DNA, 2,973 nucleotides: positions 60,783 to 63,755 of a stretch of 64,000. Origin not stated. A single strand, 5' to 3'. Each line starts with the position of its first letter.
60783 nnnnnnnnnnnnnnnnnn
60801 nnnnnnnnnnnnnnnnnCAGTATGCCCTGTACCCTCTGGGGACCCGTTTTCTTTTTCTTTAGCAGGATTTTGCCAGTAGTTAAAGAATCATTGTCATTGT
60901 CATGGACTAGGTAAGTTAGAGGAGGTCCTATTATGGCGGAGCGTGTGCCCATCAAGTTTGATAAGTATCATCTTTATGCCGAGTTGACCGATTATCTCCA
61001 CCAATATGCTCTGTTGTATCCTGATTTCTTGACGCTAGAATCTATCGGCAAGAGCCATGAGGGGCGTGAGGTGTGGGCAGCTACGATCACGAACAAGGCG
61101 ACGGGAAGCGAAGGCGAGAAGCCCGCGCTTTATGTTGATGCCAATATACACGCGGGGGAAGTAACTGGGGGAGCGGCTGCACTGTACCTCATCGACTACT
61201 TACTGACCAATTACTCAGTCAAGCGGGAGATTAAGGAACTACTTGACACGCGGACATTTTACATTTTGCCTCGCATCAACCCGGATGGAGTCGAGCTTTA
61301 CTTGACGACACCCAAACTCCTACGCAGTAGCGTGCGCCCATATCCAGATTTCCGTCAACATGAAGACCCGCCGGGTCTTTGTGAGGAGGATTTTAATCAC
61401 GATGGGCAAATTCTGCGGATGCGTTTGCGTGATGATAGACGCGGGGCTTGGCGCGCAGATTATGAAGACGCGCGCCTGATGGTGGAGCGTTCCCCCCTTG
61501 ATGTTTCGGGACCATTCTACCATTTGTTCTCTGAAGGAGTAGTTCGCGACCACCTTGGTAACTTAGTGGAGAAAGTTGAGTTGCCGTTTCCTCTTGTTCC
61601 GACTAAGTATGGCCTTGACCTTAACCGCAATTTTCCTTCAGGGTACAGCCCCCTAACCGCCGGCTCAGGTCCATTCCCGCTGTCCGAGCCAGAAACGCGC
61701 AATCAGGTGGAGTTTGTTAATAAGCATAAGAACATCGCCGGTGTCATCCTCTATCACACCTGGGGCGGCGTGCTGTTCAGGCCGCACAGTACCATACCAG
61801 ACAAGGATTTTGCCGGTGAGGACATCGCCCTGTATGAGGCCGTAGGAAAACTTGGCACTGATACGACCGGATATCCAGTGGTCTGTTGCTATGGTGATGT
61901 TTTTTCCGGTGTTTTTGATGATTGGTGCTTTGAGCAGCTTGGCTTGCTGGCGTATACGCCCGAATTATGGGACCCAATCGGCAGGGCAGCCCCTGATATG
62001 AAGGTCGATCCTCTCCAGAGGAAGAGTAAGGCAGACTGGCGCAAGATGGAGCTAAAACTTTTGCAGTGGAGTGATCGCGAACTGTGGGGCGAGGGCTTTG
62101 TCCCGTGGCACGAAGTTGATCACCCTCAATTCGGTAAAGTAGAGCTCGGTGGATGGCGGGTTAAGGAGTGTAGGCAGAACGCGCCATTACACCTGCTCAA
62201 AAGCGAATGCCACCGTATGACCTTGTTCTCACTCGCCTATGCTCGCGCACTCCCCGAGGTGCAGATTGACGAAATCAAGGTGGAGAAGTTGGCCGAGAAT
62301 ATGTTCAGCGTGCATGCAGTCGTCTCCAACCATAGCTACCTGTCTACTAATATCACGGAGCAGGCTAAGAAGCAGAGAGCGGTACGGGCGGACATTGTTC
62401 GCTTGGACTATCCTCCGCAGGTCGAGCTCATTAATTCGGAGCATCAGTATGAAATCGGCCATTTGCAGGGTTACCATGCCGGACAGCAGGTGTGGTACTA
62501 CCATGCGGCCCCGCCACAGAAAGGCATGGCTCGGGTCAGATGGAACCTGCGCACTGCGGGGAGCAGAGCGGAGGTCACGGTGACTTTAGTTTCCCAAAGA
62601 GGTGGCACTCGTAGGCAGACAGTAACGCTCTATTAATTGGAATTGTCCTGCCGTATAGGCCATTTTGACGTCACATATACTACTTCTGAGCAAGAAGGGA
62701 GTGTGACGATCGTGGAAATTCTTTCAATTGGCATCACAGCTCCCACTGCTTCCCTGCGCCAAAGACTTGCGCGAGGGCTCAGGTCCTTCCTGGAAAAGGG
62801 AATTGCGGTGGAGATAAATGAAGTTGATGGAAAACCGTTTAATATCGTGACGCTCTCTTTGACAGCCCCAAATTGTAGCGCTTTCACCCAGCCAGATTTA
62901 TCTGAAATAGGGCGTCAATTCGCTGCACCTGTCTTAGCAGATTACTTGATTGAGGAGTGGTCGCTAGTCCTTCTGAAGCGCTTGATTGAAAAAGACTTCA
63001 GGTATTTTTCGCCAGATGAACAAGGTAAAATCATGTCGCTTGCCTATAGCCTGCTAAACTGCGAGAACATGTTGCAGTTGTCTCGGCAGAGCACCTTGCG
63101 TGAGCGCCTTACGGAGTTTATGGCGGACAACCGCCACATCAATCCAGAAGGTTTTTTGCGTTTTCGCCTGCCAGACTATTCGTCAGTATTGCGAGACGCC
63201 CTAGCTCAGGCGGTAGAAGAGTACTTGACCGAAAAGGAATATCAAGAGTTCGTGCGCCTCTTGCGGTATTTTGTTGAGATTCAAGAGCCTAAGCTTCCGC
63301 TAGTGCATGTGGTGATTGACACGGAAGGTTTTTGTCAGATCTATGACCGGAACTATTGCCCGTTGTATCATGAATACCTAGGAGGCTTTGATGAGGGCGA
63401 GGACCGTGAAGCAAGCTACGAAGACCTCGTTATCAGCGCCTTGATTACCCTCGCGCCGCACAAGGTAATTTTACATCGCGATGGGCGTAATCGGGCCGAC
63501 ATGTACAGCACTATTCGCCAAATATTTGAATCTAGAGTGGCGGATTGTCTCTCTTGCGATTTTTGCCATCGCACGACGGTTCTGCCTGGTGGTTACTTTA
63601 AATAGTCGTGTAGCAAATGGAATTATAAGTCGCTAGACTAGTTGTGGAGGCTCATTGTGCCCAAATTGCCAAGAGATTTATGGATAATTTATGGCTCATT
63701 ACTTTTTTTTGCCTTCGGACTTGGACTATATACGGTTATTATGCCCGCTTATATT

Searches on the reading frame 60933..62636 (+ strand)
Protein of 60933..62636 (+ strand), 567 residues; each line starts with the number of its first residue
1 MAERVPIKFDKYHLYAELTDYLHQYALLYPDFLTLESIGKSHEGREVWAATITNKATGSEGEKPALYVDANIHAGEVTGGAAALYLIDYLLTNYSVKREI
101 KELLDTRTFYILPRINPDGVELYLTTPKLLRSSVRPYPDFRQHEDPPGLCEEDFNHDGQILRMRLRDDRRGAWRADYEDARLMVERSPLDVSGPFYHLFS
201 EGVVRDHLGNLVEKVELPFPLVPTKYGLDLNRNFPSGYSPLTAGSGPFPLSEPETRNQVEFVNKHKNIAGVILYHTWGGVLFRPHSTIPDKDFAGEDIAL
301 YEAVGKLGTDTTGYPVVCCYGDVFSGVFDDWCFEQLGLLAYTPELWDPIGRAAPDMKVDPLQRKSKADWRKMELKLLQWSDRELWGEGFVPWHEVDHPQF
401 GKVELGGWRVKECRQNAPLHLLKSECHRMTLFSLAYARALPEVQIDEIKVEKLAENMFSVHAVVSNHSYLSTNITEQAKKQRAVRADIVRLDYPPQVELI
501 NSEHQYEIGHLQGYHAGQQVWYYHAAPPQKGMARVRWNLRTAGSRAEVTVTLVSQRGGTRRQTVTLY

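Call 89: search_protein_families(library=pfam, proteins=[window:60933-62636:+], max_evalue=0.00001)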
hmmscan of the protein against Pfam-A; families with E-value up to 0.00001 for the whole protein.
window:60933-62636:+ (567 aa): 1 family
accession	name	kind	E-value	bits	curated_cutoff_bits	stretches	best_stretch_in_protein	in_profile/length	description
PF00246.29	Peptidase_M14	-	1.2e-44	153.5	21.6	1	19-347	2-263/286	Zinc carboxypeptidase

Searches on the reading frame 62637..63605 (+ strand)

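Call 89: search_protein_families(library=pfam, proteins=[window:62637-63605:+], max_evalue=0.00001)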
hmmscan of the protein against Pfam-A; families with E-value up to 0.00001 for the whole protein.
window:62637-63605:+ (322 aa): 1 family
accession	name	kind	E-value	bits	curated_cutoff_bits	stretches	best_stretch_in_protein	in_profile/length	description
PF08812.16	YtxC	-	4.8e-62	209.8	33.1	1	96-301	3-217/218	YtxC-like family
